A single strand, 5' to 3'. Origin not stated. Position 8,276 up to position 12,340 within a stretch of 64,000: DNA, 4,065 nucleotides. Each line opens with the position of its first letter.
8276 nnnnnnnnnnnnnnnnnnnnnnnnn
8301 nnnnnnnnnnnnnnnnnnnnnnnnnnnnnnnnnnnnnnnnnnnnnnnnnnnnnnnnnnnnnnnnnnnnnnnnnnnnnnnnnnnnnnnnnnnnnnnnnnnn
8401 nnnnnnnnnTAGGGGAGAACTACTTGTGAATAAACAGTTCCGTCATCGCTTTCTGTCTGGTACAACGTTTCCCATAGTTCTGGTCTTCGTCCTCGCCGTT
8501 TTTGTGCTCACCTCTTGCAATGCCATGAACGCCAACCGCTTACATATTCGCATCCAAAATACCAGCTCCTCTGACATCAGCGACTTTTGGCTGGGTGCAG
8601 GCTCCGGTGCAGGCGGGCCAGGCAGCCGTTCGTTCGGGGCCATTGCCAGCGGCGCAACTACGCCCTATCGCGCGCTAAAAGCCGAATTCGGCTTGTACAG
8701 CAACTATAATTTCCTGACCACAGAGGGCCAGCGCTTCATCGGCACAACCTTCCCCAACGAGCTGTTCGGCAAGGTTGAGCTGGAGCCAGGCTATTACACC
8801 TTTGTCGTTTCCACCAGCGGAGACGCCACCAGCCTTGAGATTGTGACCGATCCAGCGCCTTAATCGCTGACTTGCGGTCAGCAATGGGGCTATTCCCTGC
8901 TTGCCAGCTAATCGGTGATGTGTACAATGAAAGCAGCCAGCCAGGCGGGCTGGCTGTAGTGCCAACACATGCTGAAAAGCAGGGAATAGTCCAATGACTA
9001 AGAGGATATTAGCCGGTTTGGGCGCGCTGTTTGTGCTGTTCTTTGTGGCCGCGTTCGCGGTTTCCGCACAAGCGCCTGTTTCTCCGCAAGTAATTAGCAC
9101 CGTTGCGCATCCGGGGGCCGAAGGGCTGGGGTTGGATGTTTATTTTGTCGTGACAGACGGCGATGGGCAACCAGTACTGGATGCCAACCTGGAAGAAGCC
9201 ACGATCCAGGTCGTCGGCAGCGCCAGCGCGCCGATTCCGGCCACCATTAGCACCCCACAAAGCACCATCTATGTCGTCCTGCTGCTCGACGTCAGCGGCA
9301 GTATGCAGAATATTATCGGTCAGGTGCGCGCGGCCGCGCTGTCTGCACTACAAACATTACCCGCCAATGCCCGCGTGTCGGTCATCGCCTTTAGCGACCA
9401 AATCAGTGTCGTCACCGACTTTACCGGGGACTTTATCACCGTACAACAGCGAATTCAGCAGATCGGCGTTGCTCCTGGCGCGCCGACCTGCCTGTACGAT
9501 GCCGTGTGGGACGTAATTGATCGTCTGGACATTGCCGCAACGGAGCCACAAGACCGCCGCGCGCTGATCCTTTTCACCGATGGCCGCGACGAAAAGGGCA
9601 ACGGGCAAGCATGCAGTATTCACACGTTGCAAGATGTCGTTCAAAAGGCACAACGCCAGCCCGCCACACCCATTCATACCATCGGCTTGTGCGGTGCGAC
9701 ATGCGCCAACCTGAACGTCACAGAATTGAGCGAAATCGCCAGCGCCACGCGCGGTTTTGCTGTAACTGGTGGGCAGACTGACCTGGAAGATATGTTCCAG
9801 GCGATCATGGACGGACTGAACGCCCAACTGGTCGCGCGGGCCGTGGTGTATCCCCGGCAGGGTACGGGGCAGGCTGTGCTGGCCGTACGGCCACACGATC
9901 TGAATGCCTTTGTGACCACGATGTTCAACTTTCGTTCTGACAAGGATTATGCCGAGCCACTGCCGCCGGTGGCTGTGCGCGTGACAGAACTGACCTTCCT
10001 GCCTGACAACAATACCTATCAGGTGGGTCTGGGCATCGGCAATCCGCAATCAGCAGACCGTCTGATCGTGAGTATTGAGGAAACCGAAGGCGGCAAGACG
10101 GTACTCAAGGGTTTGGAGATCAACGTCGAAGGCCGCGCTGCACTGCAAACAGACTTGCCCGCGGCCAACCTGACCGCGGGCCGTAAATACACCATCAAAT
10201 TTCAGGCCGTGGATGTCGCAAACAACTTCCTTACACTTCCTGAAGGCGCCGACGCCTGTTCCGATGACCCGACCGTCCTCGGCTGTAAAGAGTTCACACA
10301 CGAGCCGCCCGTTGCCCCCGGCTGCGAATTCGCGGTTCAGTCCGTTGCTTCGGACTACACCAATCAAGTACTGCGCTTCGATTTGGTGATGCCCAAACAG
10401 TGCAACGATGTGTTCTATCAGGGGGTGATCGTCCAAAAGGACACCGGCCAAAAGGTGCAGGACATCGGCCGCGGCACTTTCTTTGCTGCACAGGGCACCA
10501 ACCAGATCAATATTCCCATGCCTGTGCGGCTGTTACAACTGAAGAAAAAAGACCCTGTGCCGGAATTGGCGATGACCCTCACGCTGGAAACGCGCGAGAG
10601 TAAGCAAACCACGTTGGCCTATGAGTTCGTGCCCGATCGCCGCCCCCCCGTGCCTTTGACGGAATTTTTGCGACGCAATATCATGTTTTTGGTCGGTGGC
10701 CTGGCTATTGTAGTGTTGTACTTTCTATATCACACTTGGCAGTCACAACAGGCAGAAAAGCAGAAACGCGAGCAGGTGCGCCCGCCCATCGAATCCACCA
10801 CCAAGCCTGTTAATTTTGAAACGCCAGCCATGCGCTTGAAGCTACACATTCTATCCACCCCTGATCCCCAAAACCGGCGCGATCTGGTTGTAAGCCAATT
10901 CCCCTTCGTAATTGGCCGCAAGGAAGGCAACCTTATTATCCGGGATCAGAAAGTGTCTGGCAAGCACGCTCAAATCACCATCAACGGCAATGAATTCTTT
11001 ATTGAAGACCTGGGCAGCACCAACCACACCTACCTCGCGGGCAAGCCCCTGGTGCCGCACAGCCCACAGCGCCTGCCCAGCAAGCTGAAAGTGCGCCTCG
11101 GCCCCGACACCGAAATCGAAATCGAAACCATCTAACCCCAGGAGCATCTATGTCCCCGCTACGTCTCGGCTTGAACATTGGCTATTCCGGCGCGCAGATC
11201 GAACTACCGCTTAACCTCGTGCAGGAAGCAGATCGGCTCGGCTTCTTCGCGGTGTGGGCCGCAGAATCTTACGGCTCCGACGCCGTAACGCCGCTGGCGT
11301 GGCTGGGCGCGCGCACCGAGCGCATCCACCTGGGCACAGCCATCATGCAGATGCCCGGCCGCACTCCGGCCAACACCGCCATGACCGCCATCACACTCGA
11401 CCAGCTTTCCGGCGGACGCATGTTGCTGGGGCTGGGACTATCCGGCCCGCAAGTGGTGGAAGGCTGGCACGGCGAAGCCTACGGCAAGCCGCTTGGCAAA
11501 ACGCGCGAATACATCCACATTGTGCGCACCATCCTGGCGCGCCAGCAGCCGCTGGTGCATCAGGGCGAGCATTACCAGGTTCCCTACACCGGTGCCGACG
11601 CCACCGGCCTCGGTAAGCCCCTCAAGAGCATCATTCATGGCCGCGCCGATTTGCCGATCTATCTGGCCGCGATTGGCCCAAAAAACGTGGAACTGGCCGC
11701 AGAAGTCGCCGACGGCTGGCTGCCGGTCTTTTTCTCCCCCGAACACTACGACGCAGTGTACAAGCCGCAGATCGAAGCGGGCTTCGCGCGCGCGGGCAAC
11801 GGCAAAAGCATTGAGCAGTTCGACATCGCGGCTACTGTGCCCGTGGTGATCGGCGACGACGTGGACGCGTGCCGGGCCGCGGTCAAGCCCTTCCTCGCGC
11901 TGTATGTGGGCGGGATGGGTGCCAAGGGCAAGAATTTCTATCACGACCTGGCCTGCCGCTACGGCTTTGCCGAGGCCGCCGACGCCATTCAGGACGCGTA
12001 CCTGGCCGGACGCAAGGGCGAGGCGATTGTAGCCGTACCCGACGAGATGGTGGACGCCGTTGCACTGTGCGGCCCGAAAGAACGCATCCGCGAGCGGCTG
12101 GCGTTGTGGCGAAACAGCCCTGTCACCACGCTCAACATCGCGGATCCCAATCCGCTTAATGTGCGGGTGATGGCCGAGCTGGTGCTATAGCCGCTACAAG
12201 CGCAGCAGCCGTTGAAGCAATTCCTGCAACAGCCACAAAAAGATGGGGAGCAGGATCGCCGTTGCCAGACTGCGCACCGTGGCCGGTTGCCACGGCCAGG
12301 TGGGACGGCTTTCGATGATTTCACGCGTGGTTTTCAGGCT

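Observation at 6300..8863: WXG100-fused polymorphic-toxin-like gene with candidate immunity gene and lipoprotein, preceded by an AT-richer repeat-bearing control region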

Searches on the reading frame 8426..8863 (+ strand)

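Call 4: search_protein_families(library=pfam, proteins=[window:8426-8863:+], max_evalue=1)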
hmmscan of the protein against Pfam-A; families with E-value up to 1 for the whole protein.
window:8426-8863:+ (145 aa): 1 family
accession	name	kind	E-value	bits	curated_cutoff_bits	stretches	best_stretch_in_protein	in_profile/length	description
PF21872.3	SAM_5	-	0.27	11.4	27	1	71-85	27-41/55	SAM domain-like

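Call 5: search_protein_families(library=ncbifam, proteins=[window:8426-8863:+], max_evalue=1)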
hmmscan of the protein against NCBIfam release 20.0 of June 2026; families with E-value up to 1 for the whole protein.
window:8426-8863:+ (145 aa): 0 families

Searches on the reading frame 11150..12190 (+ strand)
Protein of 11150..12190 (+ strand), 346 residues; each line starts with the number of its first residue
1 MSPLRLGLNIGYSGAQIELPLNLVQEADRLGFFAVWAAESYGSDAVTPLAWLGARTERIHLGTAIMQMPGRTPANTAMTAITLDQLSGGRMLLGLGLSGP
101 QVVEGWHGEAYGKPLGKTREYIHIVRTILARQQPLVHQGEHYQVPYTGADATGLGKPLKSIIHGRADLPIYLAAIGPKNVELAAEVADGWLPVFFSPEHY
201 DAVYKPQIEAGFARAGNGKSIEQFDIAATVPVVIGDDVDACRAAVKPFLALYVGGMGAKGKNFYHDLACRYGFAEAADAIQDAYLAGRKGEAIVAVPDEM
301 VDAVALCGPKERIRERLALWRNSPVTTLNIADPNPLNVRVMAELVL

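Call 7: search_protein_families(library=pfam, proteins=[window:11150-12190:+], max_evalue=0.001)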
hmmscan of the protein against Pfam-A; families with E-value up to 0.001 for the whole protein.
window:11150-12190:+ (346 aa): 1 family
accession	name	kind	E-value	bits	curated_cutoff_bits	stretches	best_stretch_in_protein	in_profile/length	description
PF00296.26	Bac_luciferase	-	2e-76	257.8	27.9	1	21-326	26-313/314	Luciferase-like monooxygenase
